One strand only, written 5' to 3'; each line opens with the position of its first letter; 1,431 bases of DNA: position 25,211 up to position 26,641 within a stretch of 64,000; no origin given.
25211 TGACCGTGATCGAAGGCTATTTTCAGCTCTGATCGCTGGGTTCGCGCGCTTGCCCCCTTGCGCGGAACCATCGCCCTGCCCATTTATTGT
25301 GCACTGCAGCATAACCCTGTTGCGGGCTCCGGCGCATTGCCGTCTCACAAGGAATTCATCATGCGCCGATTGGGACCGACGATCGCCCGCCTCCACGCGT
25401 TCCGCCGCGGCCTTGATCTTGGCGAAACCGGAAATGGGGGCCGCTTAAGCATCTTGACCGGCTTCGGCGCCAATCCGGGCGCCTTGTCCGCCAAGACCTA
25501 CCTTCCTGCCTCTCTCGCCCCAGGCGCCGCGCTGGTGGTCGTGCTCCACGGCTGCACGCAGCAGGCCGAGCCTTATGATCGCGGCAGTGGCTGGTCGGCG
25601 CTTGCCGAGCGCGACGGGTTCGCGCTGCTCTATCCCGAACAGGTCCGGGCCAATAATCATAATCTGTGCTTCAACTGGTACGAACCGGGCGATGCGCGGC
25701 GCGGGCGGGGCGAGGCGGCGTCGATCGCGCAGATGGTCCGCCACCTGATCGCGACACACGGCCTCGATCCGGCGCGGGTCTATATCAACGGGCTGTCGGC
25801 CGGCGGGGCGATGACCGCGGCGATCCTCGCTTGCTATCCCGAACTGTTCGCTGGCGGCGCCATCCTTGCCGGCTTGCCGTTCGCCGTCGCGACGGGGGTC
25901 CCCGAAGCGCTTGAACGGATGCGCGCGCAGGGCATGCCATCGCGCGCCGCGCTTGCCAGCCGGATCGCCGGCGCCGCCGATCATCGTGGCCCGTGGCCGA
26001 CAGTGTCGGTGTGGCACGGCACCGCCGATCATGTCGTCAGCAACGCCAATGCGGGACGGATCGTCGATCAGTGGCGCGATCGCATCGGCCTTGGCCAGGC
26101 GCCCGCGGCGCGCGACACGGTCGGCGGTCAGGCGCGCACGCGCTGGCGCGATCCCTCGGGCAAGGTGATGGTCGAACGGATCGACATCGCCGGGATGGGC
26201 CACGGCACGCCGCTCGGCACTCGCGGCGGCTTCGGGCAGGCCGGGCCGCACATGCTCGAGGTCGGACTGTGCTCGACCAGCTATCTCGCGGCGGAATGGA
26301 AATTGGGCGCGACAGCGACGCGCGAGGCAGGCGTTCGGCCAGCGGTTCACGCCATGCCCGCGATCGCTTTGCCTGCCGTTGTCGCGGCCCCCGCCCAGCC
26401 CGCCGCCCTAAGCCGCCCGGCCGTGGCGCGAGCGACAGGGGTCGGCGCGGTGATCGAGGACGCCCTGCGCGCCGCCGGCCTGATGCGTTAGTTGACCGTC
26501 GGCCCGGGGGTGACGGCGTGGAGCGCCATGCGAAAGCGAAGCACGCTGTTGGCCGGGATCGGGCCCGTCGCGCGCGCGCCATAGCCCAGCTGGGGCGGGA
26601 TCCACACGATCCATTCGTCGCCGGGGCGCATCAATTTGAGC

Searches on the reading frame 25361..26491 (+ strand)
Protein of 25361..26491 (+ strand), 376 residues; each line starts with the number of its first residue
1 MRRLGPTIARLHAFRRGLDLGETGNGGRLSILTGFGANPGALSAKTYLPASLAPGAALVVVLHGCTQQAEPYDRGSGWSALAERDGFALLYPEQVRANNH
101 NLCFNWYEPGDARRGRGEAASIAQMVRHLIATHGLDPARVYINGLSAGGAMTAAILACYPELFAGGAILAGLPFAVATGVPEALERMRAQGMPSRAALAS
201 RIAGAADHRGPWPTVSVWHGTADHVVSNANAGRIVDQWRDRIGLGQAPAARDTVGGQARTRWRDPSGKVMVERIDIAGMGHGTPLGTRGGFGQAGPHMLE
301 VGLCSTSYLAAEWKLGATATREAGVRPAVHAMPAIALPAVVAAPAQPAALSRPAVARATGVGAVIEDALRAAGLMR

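Call 6: search_protein_families(library=pfam, proteins=[window:25361-26491:+])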
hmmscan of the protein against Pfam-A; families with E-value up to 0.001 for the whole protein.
window:25361-26491:+ (376 aa): 3 families
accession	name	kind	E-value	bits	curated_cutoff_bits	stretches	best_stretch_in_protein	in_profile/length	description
PF10503.15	Esterase_PHB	-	1.8e-34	119.3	23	1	45-252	4-209/219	Esterase PHB depolymerase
PF00326.27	Peptidase_S9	-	6.6e-10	39.3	22.6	1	105-234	31-166/213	Prolyl oligopeptidase family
PF12146.15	Hydrolase_4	-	4.7e-05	23.2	27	0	122-181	62-118/239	Serine aminopeptidase, S33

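Call 7: search_protein_families(library=ncbifam, proteins=[window:25361-26491:+])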
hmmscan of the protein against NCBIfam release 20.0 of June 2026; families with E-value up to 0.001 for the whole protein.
window:25361-26491:+ (376 aa): 4 families
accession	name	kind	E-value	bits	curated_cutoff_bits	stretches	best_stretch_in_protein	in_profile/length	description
NF050058.1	e_dPHAscl_type1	hypoth_equivalog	3.7e-91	305.4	150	1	35-309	1-272/276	extracellular catalytic domain type 1 short-chain-length polyhydroxyalkanoate depolymerase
TIGR01840.1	esterase_phb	subfamily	4.8e-61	206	107.85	1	45-256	2-213/213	PHB depolymerase family esterase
NF050059.1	e_dPHAscl_type2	hypoth_equivalog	1.7e-14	53.9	280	2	46-108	209-281/305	extracellular catalytic domain type 2 short-chain-length polyhydroxyalkanoate depolymerase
NF033523.0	lasso_peptidase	equivalog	0.00021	20.2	400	1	104-157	460-513/638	Atxe2 family lasso peptide isopeptidase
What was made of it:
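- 25361..26491 (+): Esterase_PHB-family gene: a cytoplasmic PHB depolymerase with a type-1 catalytic domain, homologous to SMa1961 and of the PhaZ3 / PhaZd class. Pfam and NCBIfam hits (calls 6-7).
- On scl-PHA depolymerase with type-1 catalytic domain, intracellular subtype (PhaZd / SMa1961 / PhaZ3 type): NF050058 at 305 bits (cut-off 150), TIGR01840 at 206 bits and PF10503 at 119 bits (calls 6, 7).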

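Call 17: find_homologous_proteins(query=window:25361-26491:+)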
Query window:25361-26491:+ (376 aa): 7972 proteins with E <= 0.001 among 8000 candidates; the best 120 are listed.
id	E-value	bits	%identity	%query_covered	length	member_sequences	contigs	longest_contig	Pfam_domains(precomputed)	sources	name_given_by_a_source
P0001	5.0e-244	827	100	100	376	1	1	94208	PF00326.28,PF10503.15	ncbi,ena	-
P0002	7.8e-176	603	74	100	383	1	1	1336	PF00326.28,PF10503.15,PF12146.16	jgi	jgi:poly(hydroxyalkanoate) depolymerase family esterase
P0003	4.8e-158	544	69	100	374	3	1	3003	PF00326.28,PF10503.15,PF12146.16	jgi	jgi:poly(hydroxyalkanoate) depolymerase family esterase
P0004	1.4e-154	533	68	100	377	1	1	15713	PF00326.28,PF10503.15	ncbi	-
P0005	1.4e-154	533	70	100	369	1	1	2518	PF00326.28,PF10503.15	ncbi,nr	ncbi:MAG: PHB depolymerase family esterase [Pseudomonadota bacterium]|nr:PHB depolymerase family est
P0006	2.2e-153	529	68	100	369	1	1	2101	PF00326.28,PF10503.15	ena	-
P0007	2.5e-153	529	67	100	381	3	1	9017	PF00326.28,PF10503.15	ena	-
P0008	3.0e-153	528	65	100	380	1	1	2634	PF00326.28,PF10503.15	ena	-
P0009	6.4e-153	527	68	100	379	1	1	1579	PF00326.28,PF10503.15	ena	-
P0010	1.0e-152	527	66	100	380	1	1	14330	PF00326.28,PF10503.15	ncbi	-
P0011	1.6e-152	526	67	100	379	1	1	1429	PF00326.28,PF10503.15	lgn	-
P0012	1.9e-152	526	68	100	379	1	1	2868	PF00326.28,PF10503.15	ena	-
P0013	2.0e-152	526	66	100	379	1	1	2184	PF00326.28,PF10503.15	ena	-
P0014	2.2e-152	525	68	100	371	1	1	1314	PF00326.28,PF10503.15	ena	-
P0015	3.9e-152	525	67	100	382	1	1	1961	PF00326.28,PF10503.15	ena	-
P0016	5.1e-152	524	67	100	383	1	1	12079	PF00326.28,PF10503.15,PF12146.16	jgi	jgi:poly(hydroxyalkanoate) depolymerase family esterase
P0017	1.4e-151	523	71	93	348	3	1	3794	PF00326.28,PF10503.15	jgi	jgi:poly(hydroxyalkanoate) depolymerase family esterase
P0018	1.7e-151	523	67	100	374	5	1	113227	PF00326.28,PF10503.15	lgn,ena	-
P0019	1.9e-151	522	67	100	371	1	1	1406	PF00326.28,PF10503.15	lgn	-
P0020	2.3e-151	522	66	100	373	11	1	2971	PF00326.28,PF10503.15,PF12146.16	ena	-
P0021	2.5e-150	519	67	100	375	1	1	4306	PF00326.28,PF10503.15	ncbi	-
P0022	4.3e-150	518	66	100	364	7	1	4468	PF00326.28,PF10503.15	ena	-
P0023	5.5e-150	518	66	100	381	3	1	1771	PF00326.28,PF10503.15,PF12146.16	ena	-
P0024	1.2e-149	516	66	100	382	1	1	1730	PF00326.28,PF10503.15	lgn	-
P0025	1.4e-149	516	70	95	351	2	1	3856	PF00326.28,PF10503.15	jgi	jgi:poly(hydroxyalkanoate) depolymerase family esterase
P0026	6.4e-149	514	67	100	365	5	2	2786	PF00326.28,PF10503.15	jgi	-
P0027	9.2e-149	513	66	100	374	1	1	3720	PF00326.28,PF10503.15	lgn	-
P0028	1.0e-148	513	65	100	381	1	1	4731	PF00326.28,PF10503.15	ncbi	-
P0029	1.2e-148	513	67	100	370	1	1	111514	PF00326.28,PF10503.15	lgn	-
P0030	1.6e-148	513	66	100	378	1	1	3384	PF00326.28,PF10503.15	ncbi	-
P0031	1.7e-148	513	65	100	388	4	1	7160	PF00326.28,PF10503.15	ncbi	-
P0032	2.7e-148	512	66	100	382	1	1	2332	PF00326.28,PF10503.15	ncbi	-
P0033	3.4e-148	512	67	100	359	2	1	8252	PF00326.28,PF00561.27,PF10503.15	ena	-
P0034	1.2e-147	510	65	100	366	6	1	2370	PF00326.28,PF10503.15,PF12146.16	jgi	jgi:poly(hydroxyalkanoate) depolymerase family esterase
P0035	1.4e-147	510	66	100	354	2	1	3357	PF00326.28,PF10503.15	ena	-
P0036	1.9e-147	509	67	100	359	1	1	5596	PF00326.28,PF10503.15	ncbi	-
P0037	4.7e-147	508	64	100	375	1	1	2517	PF00326.28,PF10503.15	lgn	-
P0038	5.6e-147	508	65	100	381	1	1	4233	PF00326.28,PF10503.15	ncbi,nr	ncbi:MAG: PHB depolymerase family esterase [Sphingomonas bacterium]|nr:PHB depolymerase family ester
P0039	1.4e-146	506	64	100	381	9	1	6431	PF00326.28,PF10503.15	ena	-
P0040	1.8e-146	506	65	100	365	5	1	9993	PF00326.28,PF10503.15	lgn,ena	-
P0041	3.1e-146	505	66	100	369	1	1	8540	PF00326.28,PF10503.15,PF12146.16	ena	-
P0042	5.7e-146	504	66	100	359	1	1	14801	PF00326.28,PF10503.15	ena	-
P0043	6.5e-146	504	65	100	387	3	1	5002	PF00326.28,PF10503.15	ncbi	-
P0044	7.0e-146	504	62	100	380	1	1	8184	PF00326.28,PF10503.15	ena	-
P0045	3.6e-145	502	65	100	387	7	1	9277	PF00326.28,PF10503.15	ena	-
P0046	7.7e-145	501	66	100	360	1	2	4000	PF00326.28,PF10503.15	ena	-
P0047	3.1e-144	499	65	100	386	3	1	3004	PF00326.28,PF10503.15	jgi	-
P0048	1.0e-143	497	65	100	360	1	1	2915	PF00326.28,PF10503.15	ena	-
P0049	1.0e-143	497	63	100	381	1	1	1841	PF00326.28,PF10503.15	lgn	-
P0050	2.6e-143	496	64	100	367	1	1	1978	PF00326.28,PF10503.15,PF12146.16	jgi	jgi:poly(hydroxyalkanoate) depolymerase family esterase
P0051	4.6e-143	495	63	100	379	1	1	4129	PF00326.28,PF10503.15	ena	-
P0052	7.9e-143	494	64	100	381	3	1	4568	PF00326.28,PF10503.15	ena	-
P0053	1.2e-142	493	63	100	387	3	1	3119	PF00326.28,PF10503.15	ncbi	-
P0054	1.3e-142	493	65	100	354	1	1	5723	PF00326.28,PF10503.15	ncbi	-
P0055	2.6e-142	492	64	100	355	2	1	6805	PF00326.28,PF10503.15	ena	-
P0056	3.8e-142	492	65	100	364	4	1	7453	PF00326.28,PF10503.15,PF12146.16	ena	-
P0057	4.0e-142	492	65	100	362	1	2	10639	PF00326.28,PF10503.15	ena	-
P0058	5.1e-142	491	64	100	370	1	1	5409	PF00326.28,PF10503.15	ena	-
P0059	9.6e-142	490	64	100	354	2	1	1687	PF00326.28,PF10503.15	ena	-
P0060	4.5e-141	488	66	100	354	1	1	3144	PF00326.28,PF10503.15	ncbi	ncbi:MAG: PHB depolymerase family esterase [Sphingomicrobium sp.]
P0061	6.3e-141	488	65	100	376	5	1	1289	PF00326.28,PF10503.15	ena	-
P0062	1.2e-140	487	63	100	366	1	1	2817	PF00326.28,PF10503.15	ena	-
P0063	2.2e-140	486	64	100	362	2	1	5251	PF00326.28,PF10503.15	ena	-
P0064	2.3e-140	486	67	93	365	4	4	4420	PF00326.28,PF10503.15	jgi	jgi:poly(hydroxyalkanoate) depolymerase family esterase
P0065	2.6e-140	486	64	100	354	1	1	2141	PF00326.28,PF10503.15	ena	-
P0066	3.1e-140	485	66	93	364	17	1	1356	PF00326.28,PF10503.15,PF12146.16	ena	-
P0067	3.2e-140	485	64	100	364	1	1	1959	PF00326.28,PF10503.15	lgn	-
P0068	4.5e-140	485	63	100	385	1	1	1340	PF00326.28,PF10503.15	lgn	-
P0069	4.6e-140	485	66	90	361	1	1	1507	PF00326.28,PF10503.15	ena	-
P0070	5.0e-140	485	63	100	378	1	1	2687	PF00326.28,PF10503.15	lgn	-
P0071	1.5e-139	483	62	100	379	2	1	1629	PF00326.28,PF10503.15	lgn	-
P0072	8.8e-139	481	64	100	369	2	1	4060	PF00326.28,PF10503.15,PF12146.16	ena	-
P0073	1.7e-138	480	64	100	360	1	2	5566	PF00326.28,PF10503.15,PF12146.16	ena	-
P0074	2.1e-138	479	62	100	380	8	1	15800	PF00326.28,PF10503.15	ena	-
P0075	3.0e-138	479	63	100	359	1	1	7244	PF00326.28,PF10503.15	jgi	-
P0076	4.2e-138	478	65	93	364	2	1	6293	PF00326.28,PF10503.15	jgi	jgi:poly(hydroxyalkanoate) depolymerase family esterase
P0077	5.7e-138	478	65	91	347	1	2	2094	PF00326.28,PF10503.15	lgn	-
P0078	2.0e-137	476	62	100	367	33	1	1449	PF00326.28,PF10503.15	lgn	-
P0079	1.1e-135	470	62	100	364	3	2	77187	PF00326.28,PF10503.15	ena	-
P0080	9.9e-133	461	60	100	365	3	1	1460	PF00326.28,PF10503.15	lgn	-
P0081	6.1e-131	455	60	100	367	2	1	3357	PF00326.28,PF10503.15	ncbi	ncbi:MAG: PHB depolymerase family esterase [Sphingomicrobium sp.]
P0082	1.4e-129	450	60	100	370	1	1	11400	PF00326.28,PF10503.15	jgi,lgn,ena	-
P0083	4.2e-129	449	60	100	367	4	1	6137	PF00326.28,PF00561.27,PF10503.15,PF12146.16,PF20434.6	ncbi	-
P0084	6.7e-129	448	59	100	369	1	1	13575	PF00326.28,PF10503.15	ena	-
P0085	8.5e-129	448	60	100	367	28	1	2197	PF00326.28,PF10503.15,PF12146.16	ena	-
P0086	2.3e-128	446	60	100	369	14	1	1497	PF00326.28,PF10503.15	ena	-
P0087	3.7e-128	446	58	100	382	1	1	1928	PF00326.28,PF10503.15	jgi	jgi:poly(hydroxyalkanoate) depolymerase family esterase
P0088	4.4e-128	445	60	100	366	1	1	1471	PF00326.28,PF10503.15,PF12146.16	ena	-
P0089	1.3e-127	444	58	100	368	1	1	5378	PF00326.28,PF10503.15,PF12146.16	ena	-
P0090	2.7e-127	443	60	100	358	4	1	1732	PF00326.28,PF10503.15,PF12146.16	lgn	-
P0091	4.2e-127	442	59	100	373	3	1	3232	PF00326.28,PF10503.15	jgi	-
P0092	5.1e-127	442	60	100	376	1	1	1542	PF00326.28,PF10503.15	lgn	-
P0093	6.2e-127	442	57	100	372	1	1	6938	PF00326.28,PF10503.15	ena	-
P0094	6.5e-127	442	59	100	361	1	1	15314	PF00326.28,PF10503.15,PF12146.16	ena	-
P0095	1.2e-126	441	59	100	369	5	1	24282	PF00326.28,PF10503.15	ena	-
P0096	1.9e-126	440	59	100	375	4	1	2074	PF00326.28,PF10503.15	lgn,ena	-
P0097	3.6e-126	439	58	100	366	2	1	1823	PF00326.28,PF10503.15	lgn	-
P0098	4.9e-126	439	60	100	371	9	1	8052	PF00326.28,PF10503.15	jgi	-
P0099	5.5e-126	439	59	100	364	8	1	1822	PF00326.28,PF10503.15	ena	-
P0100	5.5e-126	439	58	100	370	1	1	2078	PF00326.28,PF10503.15,PF12146.16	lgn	-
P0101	5.7e-126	438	59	100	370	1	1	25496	PF00326.28,PF10503.15,PF20434.6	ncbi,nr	ncbi:MAG: PHB depolymerase family esterase [Sphingomonas bacterium]|nr:PHB depolymerase family ester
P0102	7.8e-126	438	59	100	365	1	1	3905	PF00326.28,PF10503.15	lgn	-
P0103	1.9e-125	437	58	100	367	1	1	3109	PF00326.28,PF10503.15,PF12146.16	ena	-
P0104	2.4e-125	436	60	100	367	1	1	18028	PF00326.28,PF10503.15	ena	-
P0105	4.3e-125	436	57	100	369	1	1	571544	PF00326.28,PF10503.15,PF12146.16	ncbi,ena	-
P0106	6.0e-125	435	59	100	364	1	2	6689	PF00326.28,PF10503.15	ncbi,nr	ncbi:MAG: PHB depolymerase family esterase [Pseudomonadota bacterium]|nr:PHB depolymerase family est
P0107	6.1e-125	435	58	100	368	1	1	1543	PF00326.28,PF10503.15,PF12146.16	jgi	jgi:poly(hydroxyalkanoate) depolymerase family esterase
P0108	7.1e-125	435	59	100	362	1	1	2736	PF00326.28,PF10503.15,PF12146.16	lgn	-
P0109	1.2e-124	434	59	100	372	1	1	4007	PF00326.28,PF10503.15,PF12146.16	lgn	-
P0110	1.6e-124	434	58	100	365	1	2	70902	PF00326.28,PF10503.15,PF12146.16,PF20434.6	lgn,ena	-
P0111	1.7e-124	434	58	100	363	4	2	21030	PF00326.28,PF10503.15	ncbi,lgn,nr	ncbi:MAG: PHB depolymerase family esterase [Sphingomonas sp.]|nr:PHB depolymerase family esterase [S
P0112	4.5e-124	432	57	100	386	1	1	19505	PF00326.28,PF10503.15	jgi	jgi:poly(hydroxyalkanoate) depolymerase family esterase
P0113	5.2e-124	432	59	100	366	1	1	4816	PF00326.28,PF10503.15,PF12146.16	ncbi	ncbi:MAG: PHB depolymerase family esterase [Sphingomicrobium sp.]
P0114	8.3e-124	431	59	100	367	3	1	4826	PF00326.28,PF10503.15,PF12146.16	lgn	-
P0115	1.7e-123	430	59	100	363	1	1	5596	PF00326.28,PF10503.15,PF12146.16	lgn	-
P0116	1.8e-123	430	58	100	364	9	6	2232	PF00326.28,PF10503.15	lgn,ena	-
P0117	2.2e-123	430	58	100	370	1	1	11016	PF00326.28,PF10503.15,PF12146.16,PF20434.6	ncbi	-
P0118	2.6e-123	430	57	100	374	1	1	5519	PF00326.28,PF10503.15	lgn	-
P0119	2.8e-123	430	59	100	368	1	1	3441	PF00326.28,PF10503.15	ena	-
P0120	3.7e-123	429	57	100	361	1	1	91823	PF00326.28,PF10503.15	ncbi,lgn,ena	-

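Call 19: find_related_loci(query=A1, collection=genome_contigs, flank=3000)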
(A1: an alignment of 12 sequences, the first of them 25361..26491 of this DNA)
Query A1 (376 aa) in genome_contigs; peptide patterns used: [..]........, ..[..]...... (x = any residue, [..] = any of these).
600 stretches matched a pattern (row limit reached: there are more); 535 encode a relative of the query (tblastn E <= 1e-3); the best 80 are kept; 80 distinct loci.
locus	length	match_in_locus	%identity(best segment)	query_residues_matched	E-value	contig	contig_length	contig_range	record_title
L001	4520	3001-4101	60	1-376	6e-135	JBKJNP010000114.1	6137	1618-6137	MAG: Sphingomicrobium sp. isolate ant_bin.379 k117_5827899, whole genome shotgun sequence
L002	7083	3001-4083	57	1-376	1e-128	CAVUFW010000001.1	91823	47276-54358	MAG: uncultured Alphaproteobacteria bacterium isolate MFD02581.bin.1.73 genome assembly, contig: contig_129619, whole ge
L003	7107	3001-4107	57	1-376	1e-126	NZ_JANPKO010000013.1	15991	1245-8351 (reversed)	MAG: Sphingomonas sp. isolate VAR_61_metabat_222 VAR_61_k141_2617417, whole genome shotgun sequence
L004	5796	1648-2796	53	1-376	3e-120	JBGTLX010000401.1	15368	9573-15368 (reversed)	MAG: Rhizobiaceae bacterium isolate JTS-RE348 k141_8536701, whole genome shotgun sequence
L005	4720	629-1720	55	1-375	7e-120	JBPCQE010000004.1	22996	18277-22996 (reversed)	MAG: Sphingomicrobium sp. isolate TH_ant_mag_200 k127_3090, whole genome shotgun sequence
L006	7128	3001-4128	51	1-376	1e-117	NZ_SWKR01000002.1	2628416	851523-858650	Sphingomonas baiyangensis strain L-1-4 w-11 NODE_4_length_2628328_cov_351.128296, whole genome shotgun sequence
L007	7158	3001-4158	52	1-376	2e-115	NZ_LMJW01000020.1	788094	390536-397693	Bosea sp. Root483D1 contig_6, whole genome shotgun sequence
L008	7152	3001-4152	53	1-376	3e-115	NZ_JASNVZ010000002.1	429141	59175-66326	Sphingomonas sp. 3-13AW Sphin_00002, whole genome shotgun sequence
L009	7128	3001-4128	50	1-376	2e-115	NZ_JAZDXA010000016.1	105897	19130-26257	Sphingobium sp. MK2 NODE_14_length_105897_cov_237.260083, whole genome shotgun sequence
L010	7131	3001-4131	50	1-376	3e-114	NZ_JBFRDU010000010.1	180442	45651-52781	Rhizobium sp. RAF56 SCAFFOLD_9, whole genome shotgun sequence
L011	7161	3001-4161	50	1-376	7e-114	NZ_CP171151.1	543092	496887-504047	Novosphingobium sp. BL-52-GroH plasmid unnamed1, complete sequence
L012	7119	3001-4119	52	1-376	1e-113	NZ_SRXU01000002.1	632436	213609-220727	Sphingomonas naasensis strain KIS18-15 NODE_2_length_632436_cov_50.104652, whole genome shotgun sequence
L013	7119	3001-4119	53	1-376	9e-114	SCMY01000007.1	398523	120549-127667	Rhizobiales bacterium 2SD NODE_7_length_398523_cov_47.760393, whole genome shotgun sequence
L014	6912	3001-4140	51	3-376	1e-113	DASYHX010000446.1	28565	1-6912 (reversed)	MAG TPA_asm: Pseudorhizobium sp. isolate SMAG_U4251 k141_24543, whole genome shotgun sequence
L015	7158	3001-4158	51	1-376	3e-113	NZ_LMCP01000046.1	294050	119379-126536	Mesorhizobium sp. Root102 contig_7, whole genome shotgun sequence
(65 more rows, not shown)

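Call 21: search_dna_similar(query=window:25361-26491:+, collection=plasmids, mode=protein, max_rows=40)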
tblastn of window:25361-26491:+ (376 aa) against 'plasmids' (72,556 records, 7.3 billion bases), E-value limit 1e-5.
Records with a match: 327; places in all: 384; records where one place covers at least 80% of the query: 107.
Best place of each record, by identity: 60-80% 1; <60% 326.
By first word of the organism name: Rhizobium 66; Sinorhizobium 61; Paracoccus 24; Burkholderia 15; Cereibacter 12; Caballeronia 12; Ensifer 11; Bradyrhizobium 11; Cupriavidus 9; Azospirillum 9; and 45 more.
By predicted mobility (MOB-suite, as given by PLSDB): non-mobilizable 170; conjugative 122; mobilizable 35.
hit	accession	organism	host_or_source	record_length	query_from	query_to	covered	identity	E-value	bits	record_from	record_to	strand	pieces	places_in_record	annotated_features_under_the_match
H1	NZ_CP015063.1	Mesorhizobium ciceri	Cicer arietinum,Pure Sample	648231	1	376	100%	51.6%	1e-97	325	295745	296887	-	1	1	PHB depolymerase family esterase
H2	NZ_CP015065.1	Mesorhizobium ciceri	Astragalus pelecinus,Pure Sample,Plant ...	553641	1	376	100%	50.7%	5e-97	323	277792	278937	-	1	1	PHB depolymerase family esterase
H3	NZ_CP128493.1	Novosphingobium resinovorum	pure cell culture,soil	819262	1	376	100%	50.6%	7e-99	328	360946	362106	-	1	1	PHB depolymerase family esterase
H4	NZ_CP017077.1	Novosphingobium resinovorum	single cell,soil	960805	1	376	100%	50.6%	7e-99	328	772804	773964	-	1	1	PHB depolymerase family esterase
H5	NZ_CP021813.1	Sinorhizobium meliloti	Medicago truncatula,Single Cell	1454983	1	376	100%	50.5%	5e-101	334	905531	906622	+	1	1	none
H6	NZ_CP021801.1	Sinorhizobium meliloti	Medicago sativa,Single Cell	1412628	1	376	100%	50.3%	9e-101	333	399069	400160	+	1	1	none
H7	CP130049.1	Sinorhizobium meliloti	Medicago,Cell culture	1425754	1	376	100%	50.3%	9e-101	333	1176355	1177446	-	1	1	PHB depolymerase family esterase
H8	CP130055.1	Sinorhizobium meliloti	Medicago,Cell culture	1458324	1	376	100%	50.3%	9e-101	333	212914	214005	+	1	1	PHB depolymerase family esterase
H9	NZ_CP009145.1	Sinorhizobium meliloti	Medicago orbicularis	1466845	1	376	100%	50.3%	9e-101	333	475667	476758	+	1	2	none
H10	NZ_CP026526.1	Sinorhizobium meliloti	Medicago sativa L. subsp. ambigua,Cell ...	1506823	1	376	100%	50.3%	9e-101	333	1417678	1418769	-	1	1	none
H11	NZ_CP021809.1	Sinorhizobium meliloti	Medicago sativa,Single Cell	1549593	1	376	100%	50.3%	9e-101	333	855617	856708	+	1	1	none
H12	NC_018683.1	Sinorhizobium meliloti Rm41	-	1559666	1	376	100%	50.3%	9e-101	333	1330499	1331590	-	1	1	none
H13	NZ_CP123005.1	Sinorhizobium meliloti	Medicago sativa,cell culture,nodules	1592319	1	376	100%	50.3%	9e-101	333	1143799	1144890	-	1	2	none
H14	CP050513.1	Sinorhizobium meliloti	Medicago sativa,cell culture,root nodule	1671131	1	376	100%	50.3%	9e-101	333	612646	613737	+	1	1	PHB depolymerase family esterase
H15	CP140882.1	Sinorhizobium meliloti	Medicago lupulina,whole organism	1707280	1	376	100%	50.3%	9e-101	333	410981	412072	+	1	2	PHB depolymerase family esterase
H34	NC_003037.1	Sinorhizobium meliloti 1021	-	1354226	1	376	100%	50.0%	9e-100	331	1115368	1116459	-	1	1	none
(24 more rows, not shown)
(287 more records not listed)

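Call 24: get_annotated_region(hit=H34, flank=400)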
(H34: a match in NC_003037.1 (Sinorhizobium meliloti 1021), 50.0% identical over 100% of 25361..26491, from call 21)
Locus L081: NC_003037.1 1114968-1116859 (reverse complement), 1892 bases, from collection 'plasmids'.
description: Sinorhizobium meliloti 1021 plasmid pSymA, complete sequence
organism: Sinorhizobium meliloti 1021 (NCBI taxid 266834)
taxonomy: Bacteria; Pseudomonadota; Alphaproteobacteria; Hyphomicrobiales; Rhizobiaceae; Sinorhizobium; Sinorhizobium meliloti; Sinorhizobium meliloti 1021
host: -; source: -; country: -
typing (MOB-suite, as given by PLSDB): conjugative; relaxase MOBQ; mating-pair formation MPF_T
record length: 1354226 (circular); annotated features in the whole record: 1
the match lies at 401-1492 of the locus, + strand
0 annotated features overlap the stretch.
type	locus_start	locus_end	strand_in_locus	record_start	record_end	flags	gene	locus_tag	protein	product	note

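Call 25: find_encoding_contigs(protein=window:25361-26491:+, flank=10000, max_places=3)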
Protein window:25361-26491:+ (376 aa): no gene with exactly this product is on record in the collection.

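Call 26: find_encoding_contigs(protein=P0001, flank=10000, max_places=3)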
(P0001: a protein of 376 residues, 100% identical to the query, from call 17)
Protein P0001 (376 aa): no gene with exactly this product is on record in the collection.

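Call 49: search_solved_structures(query=window:25361-26491:+, max_evalue=0.001)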
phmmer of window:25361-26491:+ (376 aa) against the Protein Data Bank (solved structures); distinct sequences matched with E-value up to 0.001: 8.
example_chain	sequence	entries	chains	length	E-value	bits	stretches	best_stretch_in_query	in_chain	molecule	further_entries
8daj_A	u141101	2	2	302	1.8e-38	135.6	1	44-296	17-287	Esterase, PHB depolymerase family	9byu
8iy8_A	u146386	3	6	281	2.7e-28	102.2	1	29-284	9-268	Feruloyl esterase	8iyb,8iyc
5x6s_A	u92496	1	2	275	2.6e-23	85.7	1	27-285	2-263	Acetylxylan esterase A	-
6avw_A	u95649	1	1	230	1.2e-06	30.9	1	96-176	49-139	Carboxylesterase SOBER1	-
6avx_A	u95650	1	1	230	2.3e-06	30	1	131-176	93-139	Carboxylesterase SOBER1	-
6avv_A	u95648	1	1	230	2.4e-06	29.9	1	131-176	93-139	Carboxylesterase SOBER1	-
2d80_A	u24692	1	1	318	1.3e-05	27.5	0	33-96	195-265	PHB depolymerase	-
2d81_A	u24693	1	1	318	3.8e-05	25.9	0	33-96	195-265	PHB depolymerase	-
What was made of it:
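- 25361..26491 (+): Closest solved structure is 8DAJ, 'Esterase, PHB depolymerase family' (call 49).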
